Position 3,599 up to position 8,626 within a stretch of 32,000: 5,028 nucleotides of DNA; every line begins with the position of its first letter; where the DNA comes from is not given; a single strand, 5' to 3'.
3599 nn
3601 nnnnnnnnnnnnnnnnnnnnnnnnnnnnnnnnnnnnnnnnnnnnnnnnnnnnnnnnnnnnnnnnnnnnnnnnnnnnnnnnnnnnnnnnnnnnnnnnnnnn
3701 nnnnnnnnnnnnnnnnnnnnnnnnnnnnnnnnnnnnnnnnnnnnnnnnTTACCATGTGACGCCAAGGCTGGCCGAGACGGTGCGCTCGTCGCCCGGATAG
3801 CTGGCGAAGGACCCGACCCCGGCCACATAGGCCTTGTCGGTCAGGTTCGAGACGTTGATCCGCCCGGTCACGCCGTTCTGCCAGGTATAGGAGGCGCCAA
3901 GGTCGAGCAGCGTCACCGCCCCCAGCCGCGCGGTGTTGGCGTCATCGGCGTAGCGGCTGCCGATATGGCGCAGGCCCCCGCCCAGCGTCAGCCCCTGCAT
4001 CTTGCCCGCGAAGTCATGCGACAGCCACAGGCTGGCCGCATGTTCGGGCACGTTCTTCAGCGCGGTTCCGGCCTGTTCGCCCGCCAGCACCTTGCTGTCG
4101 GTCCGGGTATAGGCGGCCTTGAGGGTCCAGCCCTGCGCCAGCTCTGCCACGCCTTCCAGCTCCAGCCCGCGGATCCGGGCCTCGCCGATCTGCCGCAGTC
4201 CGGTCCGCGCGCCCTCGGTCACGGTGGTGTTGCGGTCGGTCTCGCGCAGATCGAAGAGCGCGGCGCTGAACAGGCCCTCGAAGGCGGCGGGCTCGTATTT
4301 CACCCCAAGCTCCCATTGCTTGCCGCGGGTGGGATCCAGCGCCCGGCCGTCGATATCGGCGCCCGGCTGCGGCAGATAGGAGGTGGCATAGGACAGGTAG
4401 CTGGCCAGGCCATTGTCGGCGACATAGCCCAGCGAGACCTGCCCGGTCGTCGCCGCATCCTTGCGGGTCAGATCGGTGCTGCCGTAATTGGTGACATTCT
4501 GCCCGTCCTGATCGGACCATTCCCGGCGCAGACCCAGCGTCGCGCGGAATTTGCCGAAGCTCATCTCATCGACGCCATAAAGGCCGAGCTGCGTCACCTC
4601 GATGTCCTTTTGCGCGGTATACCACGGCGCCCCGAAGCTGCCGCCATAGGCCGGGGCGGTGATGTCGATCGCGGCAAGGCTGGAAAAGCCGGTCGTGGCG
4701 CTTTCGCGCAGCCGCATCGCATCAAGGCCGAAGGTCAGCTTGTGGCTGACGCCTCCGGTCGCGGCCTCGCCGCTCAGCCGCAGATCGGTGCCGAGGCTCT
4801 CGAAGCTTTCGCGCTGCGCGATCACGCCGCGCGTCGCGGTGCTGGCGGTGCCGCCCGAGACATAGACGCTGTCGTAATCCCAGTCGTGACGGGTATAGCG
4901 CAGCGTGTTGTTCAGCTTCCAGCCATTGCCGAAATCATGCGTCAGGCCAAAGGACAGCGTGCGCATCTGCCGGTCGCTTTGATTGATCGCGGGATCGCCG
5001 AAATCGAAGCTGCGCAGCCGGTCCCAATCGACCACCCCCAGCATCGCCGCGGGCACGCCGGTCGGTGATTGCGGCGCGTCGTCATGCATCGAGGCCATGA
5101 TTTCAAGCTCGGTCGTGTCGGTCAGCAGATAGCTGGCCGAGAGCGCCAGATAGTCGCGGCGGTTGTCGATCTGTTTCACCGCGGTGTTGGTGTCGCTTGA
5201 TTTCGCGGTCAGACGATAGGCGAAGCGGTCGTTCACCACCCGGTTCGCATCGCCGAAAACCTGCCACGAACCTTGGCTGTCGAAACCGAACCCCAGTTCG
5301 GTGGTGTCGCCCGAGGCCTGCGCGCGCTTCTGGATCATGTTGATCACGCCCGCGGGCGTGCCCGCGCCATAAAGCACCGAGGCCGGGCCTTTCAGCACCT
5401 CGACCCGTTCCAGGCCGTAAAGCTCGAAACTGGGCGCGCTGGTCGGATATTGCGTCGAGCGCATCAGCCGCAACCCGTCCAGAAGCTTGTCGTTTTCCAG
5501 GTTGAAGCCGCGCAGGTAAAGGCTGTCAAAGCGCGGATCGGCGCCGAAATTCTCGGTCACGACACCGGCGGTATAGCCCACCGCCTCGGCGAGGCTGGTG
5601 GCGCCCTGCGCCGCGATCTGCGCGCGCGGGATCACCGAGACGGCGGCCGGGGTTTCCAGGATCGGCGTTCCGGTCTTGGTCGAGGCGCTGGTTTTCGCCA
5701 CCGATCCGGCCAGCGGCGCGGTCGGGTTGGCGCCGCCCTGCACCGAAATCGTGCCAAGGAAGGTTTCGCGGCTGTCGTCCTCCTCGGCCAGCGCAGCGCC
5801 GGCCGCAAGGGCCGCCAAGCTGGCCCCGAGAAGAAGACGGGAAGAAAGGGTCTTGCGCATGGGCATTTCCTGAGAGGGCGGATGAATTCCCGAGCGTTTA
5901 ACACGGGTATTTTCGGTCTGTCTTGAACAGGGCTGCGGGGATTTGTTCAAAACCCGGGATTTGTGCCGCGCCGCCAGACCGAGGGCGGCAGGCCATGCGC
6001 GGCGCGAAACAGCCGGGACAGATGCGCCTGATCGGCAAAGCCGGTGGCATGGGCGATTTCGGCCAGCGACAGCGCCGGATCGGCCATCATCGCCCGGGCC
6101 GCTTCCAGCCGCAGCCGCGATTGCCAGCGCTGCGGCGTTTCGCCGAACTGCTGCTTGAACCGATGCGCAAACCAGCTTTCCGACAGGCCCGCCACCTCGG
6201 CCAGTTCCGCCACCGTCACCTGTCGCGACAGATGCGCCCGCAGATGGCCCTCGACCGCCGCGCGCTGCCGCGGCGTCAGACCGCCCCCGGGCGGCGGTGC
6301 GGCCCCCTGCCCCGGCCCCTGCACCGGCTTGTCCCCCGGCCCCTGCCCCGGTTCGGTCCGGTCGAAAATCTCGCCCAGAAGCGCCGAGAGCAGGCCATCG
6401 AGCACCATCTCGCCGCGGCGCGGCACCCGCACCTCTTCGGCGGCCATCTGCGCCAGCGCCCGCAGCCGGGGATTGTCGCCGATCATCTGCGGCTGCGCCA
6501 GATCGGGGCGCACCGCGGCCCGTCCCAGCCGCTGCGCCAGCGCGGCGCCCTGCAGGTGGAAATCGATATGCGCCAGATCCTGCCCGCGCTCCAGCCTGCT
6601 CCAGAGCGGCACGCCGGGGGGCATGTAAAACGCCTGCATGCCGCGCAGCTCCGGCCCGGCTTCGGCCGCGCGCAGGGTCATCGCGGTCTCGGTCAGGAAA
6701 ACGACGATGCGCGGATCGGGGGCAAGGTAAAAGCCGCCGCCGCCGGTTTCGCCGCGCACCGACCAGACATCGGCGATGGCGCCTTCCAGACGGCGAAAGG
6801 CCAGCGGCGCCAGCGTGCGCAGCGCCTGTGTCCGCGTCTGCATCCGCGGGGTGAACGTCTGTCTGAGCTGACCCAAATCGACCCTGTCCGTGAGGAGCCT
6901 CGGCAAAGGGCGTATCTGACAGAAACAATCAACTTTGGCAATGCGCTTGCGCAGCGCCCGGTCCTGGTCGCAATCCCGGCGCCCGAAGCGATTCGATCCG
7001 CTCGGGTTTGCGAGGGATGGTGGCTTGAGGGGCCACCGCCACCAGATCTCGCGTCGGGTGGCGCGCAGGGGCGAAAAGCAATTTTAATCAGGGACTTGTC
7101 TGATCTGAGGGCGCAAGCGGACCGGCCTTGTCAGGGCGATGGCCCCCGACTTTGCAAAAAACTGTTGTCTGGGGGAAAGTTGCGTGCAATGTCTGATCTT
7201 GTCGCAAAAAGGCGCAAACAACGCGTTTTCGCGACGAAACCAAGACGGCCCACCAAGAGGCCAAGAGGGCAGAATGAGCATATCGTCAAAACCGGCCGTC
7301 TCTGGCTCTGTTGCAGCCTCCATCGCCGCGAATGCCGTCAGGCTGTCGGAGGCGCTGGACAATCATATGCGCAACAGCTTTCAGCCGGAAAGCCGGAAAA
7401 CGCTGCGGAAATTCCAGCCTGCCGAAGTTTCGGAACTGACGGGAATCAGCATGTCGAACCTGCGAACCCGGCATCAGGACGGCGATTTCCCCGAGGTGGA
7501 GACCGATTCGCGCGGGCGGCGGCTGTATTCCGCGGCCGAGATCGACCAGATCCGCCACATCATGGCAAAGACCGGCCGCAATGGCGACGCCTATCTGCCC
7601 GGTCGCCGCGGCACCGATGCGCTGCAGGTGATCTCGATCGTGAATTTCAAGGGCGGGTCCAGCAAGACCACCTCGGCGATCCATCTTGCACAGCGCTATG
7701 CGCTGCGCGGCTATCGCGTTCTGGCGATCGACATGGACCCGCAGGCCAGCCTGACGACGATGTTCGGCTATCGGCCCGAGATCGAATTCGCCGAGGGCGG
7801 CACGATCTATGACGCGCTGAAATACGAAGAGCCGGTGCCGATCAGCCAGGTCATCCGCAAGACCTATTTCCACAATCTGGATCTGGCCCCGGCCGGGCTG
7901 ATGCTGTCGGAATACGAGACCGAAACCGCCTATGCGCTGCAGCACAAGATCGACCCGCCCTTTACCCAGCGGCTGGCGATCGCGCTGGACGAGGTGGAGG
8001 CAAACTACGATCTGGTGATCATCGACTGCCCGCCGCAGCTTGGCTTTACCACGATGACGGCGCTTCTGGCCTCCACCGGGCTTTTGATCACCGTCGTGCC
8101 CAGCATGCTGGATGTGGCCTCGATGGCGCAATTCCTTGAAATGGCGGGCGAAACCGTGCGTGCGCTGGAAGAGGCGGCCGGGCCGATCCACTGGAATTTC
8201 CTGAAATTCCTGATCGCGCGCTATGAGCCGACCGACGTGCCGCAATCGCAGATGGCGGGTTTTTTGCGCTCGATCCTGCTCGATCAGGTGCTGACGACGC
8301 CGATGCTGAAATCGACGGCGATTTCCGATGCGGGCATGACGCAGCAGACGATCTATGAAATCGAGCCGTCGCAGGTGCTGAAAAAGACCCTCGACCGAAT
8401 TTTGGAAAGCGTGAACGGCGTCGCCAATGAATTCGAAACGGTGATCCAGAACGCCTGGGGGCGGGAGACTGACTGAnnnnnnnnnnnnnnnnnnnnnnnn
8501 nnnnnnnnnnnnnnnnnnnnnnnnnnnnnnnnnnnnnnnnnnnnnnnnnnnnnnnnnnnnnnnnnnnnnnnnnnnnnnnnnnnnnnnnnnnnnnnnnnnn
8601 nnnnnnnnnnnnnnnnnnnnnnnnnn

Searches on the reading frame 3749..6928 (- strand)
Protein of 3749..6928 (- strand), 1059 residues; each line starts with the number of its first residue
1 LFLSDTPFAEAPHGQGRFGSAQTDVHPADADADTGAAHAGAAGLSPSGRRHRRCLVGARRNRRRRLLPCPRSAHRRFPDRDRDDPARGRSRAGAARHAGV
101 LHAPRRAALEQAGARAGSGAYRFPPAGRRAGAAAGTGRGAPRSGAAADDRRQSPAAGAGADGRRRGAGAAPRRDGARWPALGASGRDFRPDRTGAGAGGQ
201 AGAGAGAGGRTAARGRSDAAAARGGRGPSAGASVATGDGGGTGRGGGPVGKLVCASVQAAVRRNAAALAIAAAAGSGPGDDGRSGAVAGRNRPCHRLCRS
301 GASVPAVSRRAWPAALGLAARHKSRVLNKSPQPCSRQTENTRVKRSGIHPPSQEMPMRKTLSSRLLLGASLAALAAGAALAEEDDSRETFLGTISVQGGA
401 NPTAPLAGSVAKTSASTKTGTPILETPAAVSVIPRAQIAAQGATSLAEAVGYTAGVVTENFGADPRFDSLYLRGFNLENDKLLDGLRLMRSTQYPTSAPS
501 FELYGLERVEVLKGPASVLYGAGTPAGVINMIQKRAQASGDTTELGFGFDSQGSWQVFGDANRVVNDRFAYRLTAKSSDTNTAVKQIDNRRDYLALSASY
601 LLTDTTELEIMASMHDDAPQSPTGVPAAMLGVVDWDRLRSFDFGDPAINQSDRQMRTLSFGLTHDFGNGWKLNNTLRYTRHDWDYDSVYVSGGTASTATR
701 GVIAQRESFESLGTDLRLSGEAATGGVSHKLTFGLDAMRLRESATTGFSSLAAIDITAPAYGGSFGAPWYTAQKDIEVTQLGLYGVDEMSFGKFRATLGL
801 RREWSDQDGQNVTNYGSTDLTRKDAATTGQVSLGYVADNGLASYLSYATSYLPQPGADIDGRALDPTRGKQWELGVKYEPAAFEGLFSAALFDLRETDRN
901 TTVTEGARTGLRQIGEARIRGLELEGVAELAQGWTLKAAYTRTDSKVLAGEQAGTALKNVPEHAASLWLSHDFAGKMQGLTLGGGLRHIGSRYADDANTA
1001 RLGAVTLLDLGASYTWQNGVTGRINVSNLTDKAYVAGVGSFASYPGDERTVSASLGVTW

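Call 11: search_protein_families(library=pfam, proteins=[window:3749-6928:-], max_evalue=0.001)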
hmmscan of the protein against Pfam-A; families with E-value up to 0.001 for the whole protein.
window:3749-6928:- (1059 aa): 2 families
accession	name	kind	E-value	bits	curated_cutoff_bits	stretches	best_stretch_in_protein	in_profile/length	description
PF00593.30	TonB_dep_Rec_b-barrel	-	2.1e-55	189.8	27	1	634-1029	40-436/436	TonB dependent receptor-like, beta-barrel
PF07715.20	Plug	-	3.2e-24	85.9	23.9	1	423-528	2-107/107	TonB-dependent Receptor Plug Domain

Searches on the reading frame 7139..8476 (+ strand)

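Call 11: search_protein_families(library=pfam, proteins=[window:7139-8476:+], max_evalue=0.001)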
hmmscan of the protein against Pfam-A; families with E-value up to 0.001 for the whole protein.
window:7139-8476:+ (445 aa): 7 families
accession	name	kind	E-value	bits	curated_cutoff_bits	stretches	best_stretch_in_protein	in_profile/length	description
PF13614.12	AAA_31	-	3.5e-37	128.5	27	1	163-341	2-169/177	AAA domain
PF01656.29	CbiA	-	9.3e-19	68.1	25.4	1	165-404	1-124/125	CobQ/CobB/MinD/ParA nucleotide binding domain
PF09140.17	MipZ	-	8.5e-10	38.8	20.7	1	164-214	2-53/262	ATPase MipZ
PF06564.18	CBP_BcsQ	-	2.9e-05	24.1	21.3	1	164-320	3-145/234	Cellulose biosynthesis protein BcsQ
PF13411.12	MerR_1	-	3.2e-05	24.4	21.6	1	95-143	4-51/69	MerR HTH family regulatory protein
PF10609.15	ParA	-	4.2e-05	23.5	27.1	1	163-336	4-160/246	NUBPL iron-transfer P-loop NTPase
PF02374.21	ArsA_ATPase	-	0.00056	19.6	24.3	0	168-299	6-134/305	Anion-transporting ATPase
